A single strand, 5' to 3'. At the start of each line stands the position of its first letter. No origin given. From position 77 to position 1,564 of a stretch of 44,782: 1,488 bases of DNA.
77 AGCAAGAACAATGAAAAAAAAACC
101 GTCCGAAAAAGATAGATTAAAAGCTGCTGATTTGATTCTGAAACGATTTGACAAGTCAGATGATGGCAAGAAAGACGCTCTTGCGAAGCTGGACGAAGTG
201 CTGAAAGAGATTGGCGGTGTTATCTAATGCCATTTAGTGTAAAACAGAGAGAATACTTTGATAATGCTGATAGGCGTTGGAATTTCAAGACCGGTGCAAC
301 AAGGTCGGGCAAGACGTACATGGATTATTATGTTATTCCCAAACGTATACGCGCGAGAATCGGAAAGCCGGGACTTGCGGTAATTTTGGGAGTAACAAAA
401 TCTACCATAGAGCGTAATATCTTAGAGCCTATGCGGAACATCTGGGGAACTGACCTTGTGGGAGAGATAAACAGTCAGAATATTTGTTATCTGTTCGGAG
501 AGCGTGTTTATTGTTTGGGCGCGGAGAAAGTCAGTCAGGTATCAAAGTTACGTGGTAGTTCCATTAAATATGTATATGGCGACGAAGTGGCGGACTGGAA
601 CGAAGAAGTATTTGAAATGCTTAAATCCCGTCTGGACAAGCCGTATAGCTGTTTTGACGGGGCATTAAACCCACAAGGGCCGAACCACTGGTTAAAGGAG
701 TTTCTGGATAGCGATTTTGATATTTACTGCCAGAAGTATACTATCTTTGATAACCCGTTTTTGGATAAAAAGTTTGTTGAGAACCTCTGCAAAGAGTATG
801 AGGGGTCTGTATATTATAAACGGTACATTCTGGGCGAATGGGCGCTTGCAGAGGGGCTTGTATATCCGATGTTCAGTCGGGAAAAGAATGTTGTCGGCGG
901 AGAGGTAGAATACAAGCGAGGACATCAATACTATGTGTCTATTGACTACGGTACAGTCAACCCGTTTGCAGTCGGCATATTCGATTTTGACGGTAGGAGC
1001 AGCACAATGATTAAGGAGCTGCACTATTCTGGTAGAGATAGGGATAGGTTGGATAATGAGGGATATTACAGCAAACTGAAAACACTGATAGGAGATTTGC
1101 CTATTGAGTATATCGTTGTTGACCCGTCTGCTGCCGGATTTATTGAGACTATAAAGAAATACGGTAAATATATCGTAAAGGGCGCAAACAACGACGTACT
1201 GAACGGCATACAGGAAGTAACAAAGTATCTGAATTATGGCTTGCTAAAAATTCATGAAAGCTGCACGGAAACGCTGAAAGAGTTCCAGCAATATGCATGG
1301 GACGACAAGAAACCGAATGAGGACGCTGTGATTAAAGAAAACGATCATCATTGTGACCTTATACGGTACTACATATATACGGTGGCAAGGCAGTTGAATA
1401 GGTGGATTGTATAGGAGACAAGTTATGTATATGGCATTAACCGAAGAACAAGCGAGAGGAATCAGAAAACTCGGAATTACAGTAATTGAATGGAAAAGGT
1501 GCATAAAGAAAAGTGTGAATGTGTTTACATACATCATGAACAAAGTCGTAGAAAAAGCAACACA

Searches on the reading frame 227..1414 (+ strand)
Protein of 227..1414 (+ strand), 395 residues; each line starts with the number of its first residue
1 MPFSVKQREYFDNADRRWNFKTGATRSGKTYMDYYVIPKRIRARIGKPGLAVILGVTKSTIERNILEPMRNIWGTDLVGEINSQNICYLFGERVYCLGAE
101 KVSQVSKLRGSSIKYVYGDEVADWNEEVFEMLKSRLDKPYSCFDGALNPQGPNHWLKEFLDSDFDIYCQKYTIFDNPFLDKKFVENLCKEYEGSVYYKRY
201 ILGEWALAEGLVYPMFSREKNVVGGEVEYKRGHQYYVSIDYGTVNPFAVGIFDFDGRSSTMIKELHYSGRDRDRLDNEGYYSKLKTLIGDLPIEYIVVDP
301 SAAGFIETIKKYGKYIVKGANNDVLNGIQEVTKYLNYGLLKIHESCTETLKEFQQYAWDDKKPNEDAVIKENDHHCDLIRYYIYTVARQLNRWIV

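Call 14: search_protein_families(library=phrogs, proteins=[window:227-1414:+], max_evalue=0.001)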
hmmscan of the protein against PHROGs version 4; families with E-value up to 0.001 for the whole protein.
window:227-1414:+ (395 aa): 6 families
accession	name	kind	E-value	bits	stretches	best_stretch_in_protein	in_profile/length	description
phrog_2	-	head and packaging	8.9e-42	144.8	1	6-389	269-592/807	terminase large subunit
phrog_10250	-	head and packaging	1.3e-35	124.1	1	190-392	4-221/228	terminase large subunit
phrog_5653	-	head and packaging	5e-17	63.3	1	203-386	1-180/199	terminase large subunit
phrog_6672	-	head and packaging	5e-16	59.6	1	294-389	35-132/145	terminase large subunit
phrog_979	-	head and packaging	3.5e-09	36.9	1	5-161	156-315/642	terminase large subunit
phrog_3717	-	head and packaging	2.2e-08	34.9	1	113-245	124-262/277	terminase large subunit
